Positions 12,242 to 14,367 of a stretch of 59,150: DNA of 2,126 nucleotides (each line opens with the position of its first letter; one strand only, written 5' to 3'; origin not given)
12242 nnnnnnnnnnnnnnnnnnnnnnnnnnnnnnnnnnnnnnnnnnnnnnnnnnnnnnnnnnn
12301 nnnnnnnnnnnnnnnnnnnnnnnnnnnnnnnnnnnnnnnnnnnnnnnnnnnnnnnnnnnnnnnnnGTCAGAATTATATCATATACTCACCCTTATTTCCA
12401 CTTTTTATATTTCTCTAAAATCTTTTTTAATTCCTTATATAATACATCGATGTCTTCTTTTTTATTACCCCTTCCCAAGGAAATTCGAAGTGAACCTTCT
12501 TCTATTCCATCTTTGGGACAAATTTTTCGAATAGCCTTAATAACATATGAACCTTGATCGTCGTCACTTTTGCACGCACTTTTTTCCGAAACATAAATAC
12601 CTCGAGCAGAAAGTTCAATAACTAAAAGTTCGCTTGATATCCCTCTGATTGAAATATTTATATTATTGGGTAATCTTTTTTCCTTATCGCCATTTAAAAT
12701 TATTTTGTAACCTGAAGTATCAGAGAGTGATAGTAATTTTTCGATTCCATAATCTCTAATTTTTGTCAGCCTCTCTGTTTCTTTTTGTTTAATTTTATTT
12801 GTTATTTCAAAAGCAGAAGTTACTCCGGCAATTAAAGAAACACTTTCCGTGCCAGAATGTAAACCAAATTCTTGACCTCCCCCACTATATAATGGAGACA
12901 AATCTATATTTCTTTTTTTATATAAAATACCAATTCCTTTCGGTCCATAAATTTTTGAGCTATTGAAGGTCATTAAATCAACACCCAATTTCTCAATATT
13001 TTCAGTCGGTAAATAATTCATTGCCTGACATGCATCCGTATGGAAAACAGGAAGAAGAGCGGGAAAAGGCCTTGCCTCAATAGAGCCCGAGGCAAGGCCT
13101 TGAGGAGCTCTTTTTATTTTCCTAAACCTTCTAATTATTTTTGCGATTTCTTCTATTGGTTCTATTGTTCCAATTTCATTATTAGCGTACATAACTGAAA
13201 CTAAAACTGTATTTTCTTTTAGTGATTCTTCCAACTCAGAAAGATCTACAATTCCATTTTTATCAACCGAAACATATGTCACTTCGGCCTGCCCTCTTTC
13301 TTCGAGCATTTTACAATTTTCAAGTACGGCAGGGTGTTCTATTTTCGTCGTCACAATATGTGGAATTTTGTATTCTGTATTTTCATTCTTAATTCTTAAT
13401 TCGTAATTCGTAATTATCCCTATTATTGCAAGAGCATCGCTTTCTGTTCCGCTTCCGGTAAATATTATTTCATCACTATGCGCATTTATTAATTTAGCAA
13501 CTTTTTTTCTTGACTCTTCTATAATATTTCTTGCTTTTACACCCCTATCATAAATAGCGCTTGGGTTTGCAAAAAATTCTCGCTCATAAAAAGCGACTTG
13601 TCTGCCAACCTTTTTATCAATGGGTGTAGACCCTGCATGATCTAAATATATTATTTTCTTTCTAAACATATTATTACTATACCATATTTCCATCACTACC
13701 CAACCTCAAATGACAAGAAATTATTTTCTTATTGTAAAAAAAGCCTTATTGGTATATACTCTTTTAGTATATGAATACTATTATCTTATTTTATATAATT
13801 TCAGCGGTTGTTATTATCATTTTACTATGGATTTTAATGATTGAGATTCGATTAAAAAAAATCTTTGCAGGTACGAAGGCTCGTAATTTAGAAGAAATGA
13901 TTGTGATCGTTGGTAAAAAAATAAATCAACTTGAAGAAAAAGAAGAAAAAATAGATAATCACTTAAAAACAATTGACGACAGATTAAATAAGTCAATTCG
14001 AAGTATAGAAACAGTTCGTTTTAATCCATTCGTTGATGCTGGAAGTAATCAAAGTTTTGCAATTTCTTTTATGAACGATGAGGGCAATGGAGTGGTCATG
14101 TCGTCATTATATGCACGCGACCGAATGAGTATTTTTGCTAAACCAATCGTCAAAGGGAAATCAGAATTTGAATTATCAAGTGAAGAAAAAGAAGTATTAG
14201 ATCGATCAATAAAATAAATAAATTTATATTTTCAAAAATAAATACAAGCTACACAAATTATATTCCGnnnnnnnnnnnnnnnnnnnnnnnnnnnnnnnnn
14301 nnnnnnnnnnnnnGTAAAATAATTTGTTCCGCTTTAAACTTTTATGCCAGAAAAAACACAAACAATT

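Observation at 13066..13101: A 13-bp perfect GC-rich inverted repeat is inserted in-frame in the cysteine desulfurase gene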

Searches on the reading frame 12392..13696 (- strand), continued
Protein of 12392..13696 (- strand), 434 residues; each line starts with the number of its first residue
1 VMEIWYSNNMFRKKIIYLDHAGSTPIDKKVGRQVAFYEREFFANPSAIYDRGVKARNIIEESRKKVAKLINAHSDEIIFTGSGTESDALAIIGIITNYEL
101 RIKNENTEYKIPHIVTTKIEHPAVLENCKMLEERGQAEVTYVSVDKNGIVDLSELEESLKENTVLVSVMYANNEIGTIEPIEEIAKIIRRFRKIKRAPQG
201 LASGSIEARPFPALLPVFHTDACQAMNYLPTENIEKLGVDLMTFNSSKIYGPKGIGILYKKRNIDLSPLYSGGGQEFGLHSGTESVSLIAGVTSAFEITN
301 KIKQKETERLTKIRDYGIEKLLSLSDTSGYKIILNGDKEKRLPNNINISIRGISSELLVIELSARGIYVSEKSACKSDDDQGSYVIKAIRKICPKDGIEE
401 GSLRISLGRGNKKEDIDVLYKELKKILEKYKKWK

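Call 46: predict_structure(alignment_id=A1)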
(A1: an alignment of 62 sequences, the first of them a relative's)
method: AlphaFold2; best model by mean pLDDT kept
length: 433 residues; sequences in the alignment: 62
mean_pLDDT: 83.9   pTM: 0.85
mean pLDDT of the five models: 83.9, 83.9, 83.2, 78.9, 69.1
residues with pLDDT >= 90: 240; 70-90: 125; 50-70: 25; < 50: 43
segments of 3 or more residues with pLDDT < 50: 1-10, 197-211, 273-278, 280-282, 373-380
pLDDT, mean of each block of 10 residues (from residue 1): 37 81 87 87 76 89 94 91 93 87 77 94 94 96 93 96 95 89 95 63 44 83 86 82 91 92 83 48 80 94 94 97 93 92 92 90 92 49 71 62 91 97 95 85
secondary structure, 60 per line:
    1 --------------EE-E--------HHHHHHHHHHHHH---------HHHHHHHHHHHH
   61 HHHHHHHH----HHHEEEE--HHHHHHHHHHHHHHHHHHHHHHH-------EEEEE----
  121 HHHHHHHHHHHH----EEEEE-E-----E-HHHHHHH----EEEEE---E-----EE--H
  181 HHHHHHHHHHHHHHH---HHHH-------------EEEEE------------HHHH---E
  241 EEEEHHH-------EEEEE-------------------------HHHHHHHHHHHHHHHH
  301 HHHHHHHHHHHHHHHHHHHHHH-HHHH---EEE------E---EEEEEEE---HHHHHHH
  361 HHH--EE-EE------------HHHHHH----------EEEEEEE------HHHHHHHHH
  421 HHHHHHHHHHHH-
elements in order: H27-39 H49-68 E76-79 H82-104 E112-116 H121-132 E137-141 H151-157 E162-166 H180-195 H199-202 E216-220 H233-236 E240-244 E255-259 H285-322 H324-327 E331-333 E344-350 H354-363 H383-388 E399-405 H412-432
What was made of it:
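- On NifS/IscS-type cysteine desulfurase (host gene): Model pLDDT is 83.9 (call 46).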

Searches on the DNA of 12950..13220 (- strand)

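Call 45: search_rna_families(source=window, start=12950, end=13220, threshold=evalue, max_evalue=10)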
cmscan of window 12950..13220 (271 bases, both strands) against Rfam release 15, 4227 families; matches with E-value up to 10: 10.
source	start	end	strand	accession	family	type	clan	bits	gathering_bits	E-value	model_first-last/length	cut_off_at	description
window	13066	13101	+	RF04240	mir-4716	Gene; miRNA;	-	18.7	76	0.21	1-84/84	no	mir-4716 microRNA precursor family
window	13045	13127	+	RF00690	MIR408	Gene; miRNA;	-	17.2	64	0.093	1-126/126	no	MIR408 microRNA precursor family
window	13169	13209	-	RF03042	porB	Gene; sRNA;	-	16.5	35.1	2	1-61/61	no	porB RNA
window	12950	13026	-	RF01215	snoR97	Gene; snRNA; snoRNA; HACA-box;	-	16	40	5.1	1-106/106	no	Small nucleolar RNA snoR97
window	12962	13006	-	RF01156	SNORD123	Gene; snRNA; snoRNA; CD-box;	-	15.2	45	3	1-70/70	no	Small nucleolar RNA SNORD123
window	13127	13151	+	RF01328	CRISPR-DR17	Gene; CRISPR;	CL00014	14.8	42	5.4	1-25/25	no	CRISPR RNA direct repeat element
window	13067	13099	+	RF03396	mir-2814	Gene; miRNA;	-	14.2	90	6.7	1-87/87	no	mir-2814 microRNA precursor family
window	13066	13100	-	RF03806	mir-2007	Gene; miRNA;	-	13.9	100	6.3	1-90/90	no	mir-2007 microRNA precursor family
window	13077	13170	-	RF00303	snoR86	Gene; snRNA; snoRNA; HACA-box;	-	13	40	5.8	1-123/123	no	Small nucleolar RNA snoR86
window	13038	13128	-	RF00690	MIR408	Gene; miRNA;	-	11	64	7.6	1-126/126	no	MIR408 microRNA precursor family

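Call 54: build_rna_model(alignment_id=A2, structure=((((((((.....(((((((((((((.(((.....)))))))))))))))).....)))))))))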
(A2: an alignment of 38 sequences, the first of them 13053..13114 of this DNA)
Model R1 built from alignment A2 (38 sequences, 64 columns); structure: as given.
model positions 62; base pairs 24; branch points 0; effective number of sequences 3.8; information 0.902 bits per position. Calibrated on 0.2 Mb of random sequence (short: E-values are rough).
structure used (alignment columns):
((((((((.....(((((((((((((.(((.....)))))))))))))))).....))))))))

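Call 55: search_with_rna_model(model_id=R1, source=window, filters=off, max_evalue=10)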
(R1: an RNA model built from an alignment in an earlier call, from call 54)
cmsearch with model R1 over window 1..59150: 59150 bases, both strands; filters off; matches with E-value up to 10: 18.
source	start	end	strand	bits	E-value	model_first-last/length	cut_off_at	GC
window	13053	13114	-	78.8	2.5e-23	1-62/62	no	0.55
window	13066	13101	+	32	1.1e-07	14-49/62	no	0.58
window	705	727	+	11.6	0.72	1-62/62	no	0.35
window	16885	16914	-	10.5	1.7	1-62/62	no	0.27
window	10912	10981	+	10.4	1.8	1-62/62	no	0.36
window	57788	57826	+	10.2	2.2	1-62/62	no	0.28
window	30214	30267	+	10.2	2.2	1-62/62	no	0.33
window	21399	21429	-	10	2.4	1-62/62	no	0.35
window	40510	40564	-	9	5.4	1-62/62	no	0.29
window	3110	3161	-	8.8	6.3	1-62/62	no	0.27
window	17498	17526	-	8.7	6.6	1-62/62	no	0.55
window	6548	6590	-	8.7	6.6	1-62/62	no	0.21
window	9404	9438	-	8.7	6.7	1-62/62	no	0.29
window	34372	34424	+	8.7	6.8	1-62/62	no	0.32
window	10371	10405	+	8.5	7.6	1-62/62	no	0.46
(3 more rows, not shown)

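Call 56: search_with_rna_model(model_id=R1, sources=[L001, L002, L003, L004, L005, L006, L007, L008, L009, L010, L011, L012, L013, L014, L015, L016, L017, L018, L019, L020, L021, L022, L023, L024, L025, L026, L027, L028, L029, L030, L031, L032, L033, L034, L035, L036, L037, L038, L039, L040, L041, L042, L043, L044, L045, L046, L047, L048, L049, L050, L051, L052, L053, L054, L055, L056, L057, L058, L059, L060, L061, L062, L063, L064, L065, L066, L067, L068, L069, L070, L071, L072, L073, L074, L075, L076, L077, L078, L079, L080, L201, L202, L203, L204, L205, L206, L207], max_evalue=0.1)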
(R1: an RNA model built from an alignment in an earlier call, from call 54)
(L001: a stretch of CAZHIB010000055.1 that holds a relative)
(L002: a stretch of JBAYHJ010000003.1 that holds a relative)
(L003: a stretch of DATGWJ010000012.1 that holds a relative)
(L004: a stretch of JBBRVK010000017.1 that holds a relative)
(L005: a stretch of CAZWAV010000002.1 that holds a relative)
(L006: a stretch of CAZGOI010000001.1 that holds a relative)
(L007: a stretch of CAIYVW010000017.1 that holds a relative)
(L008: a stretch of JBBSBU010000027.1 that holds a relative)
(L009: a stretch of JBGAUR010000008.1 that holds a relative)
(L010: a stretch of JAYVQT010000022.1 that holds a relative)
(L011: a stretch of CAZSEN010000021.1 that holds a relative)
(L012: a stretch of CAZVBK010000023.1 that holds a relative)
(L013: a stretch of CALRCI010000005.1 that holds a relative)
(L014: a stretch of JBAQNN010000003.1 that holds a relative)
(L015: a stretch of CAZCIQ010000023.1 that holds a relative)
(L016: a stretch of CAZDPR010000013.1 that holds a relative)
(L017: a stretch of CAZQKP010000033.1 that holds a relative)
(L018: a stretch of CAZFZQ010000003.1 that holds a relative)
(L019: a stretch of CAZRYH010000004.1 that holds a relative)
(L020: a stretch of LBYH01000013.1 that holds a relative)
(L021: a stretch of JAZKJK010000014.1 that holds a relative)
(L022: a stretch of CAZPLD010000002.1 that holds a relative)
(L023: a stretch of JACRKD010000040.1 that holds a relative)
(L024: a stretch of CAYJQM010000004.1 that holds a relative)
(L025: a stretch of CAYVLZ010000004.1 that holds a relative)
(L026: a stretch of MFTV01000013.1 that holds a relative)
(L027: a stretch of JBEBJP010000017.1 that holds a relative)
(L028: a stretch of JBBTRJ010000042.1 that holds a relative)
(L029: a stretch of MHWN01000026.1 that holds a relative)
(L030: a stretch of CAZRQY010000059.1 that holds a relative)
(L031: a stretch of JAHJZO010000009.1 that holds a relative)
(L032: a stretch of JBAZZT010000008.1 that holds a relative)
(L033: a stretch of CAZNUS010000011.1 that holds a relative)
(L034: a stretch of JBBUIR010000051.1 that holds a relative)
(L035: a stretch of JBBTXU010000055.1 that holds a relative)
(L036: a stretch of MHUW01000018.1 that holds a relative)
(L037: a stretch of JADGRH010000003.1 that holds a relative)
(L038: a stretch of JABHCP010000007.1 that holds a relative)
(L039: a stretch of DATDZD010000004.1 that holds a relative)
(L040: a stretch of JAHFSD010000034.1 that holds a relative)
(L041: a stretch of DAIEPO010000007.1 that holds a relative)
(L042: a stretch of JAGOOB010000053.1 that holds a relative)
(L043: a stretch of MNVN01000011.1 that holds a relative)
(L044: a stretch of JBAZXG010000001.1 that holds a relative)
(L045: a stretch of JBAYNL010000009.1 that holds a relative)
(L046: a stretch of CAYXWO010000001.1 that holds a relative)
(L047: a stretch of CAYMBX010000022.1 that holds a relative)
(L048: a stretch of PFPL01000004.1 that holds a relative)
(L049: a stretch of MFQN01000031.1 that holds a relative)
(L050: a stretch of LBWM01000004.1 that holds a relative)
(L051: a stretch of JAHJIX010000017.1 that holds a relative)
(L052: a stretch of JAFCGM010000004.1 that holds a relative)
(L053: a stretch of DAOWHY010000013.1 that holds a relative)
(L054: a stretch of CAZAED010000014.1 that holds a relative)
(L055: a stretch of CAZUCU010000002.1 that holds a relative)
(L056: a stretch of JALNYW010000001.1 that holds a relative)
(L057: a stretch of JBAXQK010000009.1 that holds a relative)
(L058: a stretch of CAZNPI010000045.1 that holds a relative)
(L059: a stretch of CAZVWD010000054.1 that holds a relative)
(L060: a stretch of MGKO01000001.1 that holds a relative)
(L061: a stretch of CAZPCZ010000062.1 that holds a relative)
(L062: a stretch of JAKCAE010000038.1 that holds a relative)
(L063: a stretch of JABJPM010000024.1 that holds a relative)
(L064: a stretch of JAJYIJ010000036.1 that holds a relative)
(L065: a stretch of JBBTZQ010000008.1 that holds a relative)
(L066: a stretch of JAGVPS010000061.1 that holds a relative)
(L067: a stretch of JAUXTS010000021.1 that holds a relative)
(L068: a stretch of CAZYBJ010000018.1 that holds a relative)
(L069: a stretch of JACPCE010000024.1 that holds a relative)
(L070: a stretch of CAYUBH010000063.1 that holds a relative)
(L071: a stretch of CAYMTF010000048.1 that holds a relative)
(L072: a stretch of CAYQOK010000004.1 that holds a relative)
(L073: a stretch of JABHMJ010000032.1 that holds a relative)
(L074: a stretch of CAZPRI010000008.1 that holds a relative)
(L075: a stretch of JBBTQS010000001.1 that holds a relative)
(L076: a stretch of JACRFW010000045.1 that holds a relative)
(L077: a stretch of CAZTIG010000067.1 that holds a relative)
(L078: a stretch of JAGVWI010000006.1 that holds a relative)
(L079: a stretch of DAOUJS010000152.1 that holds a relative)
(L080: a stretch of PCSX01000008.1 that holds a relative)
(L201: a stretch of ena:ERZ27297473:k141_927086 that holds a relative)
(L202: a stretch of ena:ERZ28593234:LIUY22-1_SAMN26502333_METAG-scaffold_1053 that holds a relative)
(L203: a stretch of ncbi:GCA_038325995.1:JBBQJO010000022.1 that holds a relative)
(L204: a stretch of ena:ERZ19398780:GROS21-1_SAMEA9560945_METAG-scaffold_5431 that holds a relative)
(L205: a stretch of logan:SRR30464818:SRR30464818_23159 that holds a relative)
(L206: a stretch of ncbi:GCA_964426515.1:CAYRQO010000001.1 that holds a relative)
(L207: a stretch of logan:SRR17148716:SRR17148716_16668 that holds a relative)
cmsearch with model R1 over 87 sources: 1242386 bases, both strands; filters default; matches with E-value up to 0.1: 13.
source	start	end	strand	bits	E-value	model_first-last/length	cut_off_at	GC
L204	8754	8815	+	80.5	1.4e-22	1-62/62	no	0.5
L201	10556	10617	+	80.3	1.8e-22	1-62/62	no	0.55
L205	3151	3212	+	76.3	3.8e-21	1-62/62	no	0.53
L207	5004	5065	+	74.1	2.1e-20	1-62/62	no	0.6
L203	5115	5176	+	56.8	1.2e-14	1-62/62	no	0.52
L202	10562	10623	+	41.5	1.5e-09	1-62/62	no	0.37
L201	10569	10604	-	37.7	2.9e-08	14-49/62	no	0.61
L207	5017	5052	-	37.3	4.1e-08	14-49/62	no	0.64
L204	8754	8815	-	33.9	5.4e-07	1-62/62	no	0.5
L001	3420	3481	+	33.6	6.9e-07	1-62/62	no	0.44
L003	10564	10615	-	32.6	1.5e-06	1-62/62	no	0.56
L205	3164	3199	-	31.6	3.1e-06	14-49/62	no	0.5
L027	2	41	-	18.8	0.06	17-46/62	no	0.65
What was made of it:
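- On REP/REPIN-RAYT: No further Fam1 copy appears in 1.24 Mb around orthologs (call 56).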

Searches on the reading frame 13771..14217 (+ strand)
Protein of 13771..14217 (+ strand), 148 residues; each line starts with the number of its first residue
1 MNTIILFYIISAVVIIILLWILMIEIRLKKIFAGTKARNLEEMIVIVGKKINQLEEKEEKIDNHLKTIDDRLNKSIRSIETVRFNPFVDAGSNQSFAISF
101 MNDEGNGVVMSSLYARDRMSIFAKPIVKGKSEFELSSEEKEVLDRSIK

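Call 77: search_protein_families(library=pfam, proteins=[window:13771-14217:+], max_evalue=0.00001)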
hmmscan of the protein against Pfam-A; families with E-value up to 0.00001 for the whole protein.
window:13771-14217:+ (148 aa): 1 family
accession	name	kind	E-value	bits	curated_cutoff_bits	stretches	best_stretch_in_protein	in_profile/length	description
PF14584.11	DUF4446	-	1.9e-35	122.5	27.4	1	5-146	8-149/150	Protein of unknown function (DUF4446)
